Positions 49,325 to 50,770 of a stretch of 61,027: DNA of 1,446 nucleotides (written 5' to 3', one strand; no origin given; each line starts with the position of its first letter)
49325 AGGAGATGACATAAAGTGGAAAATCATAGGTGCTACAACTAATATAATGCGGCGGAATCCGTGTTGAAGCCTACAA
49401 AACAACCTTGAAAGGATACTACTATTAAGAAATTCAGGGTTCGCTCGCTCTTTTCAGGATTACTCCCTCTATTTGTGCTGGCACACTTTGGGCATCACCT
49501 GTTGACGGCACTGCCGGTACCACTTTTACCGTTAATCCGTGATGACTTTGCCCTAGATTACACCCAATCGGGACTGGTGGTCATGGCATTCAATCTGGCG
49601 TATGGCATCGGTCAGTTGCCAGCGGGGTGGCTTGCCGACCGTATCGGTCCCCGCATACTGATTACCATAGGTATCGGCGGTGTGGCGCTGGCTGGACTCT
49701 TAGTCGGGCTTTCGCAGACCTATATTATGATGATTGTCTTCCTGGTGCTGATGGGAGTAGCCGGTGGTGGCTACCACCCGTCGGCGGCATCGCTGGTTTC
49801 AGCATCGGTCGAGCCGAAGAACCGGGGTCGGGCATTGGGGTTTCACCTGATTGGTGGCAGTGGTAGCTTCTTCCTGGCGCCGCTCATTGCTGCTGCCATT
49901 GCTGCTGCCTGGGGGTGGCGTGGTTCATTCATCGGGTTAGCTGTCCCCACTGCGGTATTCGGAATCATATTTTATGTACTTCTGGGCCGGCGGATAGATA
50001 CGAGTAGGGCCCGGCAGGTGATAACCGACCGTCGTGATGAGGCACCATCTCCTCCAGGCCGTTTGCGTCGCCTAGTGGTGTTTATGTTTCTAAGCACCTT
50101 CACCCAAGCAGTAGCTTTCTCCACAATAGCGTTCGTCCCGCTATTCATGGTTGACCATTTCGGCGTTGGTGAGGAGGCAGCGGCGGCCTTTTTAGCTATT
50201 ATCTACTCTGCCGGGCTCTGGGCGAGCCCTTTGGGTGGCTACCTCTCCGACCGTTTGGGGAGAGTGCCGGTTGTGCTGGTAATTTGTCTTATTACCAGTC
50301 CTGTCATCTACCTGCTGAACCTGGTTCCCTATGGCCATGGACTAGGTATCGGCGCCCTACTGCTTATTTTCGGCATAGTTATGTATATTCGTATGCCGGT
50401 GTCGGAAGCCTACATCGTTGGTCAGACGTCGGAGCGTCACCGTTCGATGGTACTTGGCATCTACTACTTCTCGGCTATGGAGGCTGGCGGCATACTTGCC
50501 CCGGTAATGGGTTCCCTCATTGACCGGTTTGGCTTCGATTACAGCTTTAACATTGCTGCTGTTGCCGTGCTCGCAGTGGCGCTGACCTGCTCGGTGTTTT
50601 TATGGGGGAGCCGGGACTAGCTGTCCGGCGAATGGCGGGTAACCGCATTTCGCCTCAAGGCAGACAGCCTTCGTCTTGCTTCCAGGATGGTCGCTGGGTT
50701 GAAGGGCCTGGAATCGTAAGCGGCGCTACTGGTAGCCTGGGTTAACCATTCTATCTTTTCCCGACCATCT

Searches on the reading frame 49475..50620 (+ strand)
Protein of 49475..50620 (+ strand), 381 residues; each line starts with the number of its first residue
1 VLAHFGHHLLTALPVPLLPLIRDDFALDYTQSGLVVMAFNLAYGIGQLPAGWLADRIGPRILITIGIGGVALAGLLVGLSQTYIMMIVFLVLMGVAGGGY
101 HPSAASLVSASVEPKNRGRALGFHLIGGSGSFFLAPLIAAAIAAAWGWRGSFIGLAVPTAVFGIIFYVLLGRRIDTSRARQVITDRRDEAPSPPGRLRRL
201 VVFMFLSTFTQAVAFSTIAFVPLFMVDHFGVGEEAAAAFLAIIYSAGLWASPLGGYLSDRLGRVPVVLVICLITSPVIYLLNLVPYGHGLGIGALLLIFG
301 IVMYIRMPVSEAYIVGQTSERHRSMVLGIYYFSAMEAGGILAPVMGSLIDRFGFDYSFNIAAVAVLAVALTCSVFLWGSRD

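Call 77: search_protein_families(library=pfam, proteins=[window:49475-50620:+])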
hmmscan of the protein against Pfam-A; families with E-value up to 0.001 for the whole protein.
window:49475-50620:+ (381 aa): 2 families
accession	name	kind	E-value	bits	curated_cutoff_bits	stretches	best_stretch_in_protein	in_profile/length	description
PF07690.21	MFS_1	-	8.3e-61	206.3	33.4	2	2-303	3-308/347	Major Facilitator Superfamily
PF00083.30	Sugar_tr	-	1.1e-06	28.3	22.3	1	30-169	46-190/452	Sugar (and other) transporter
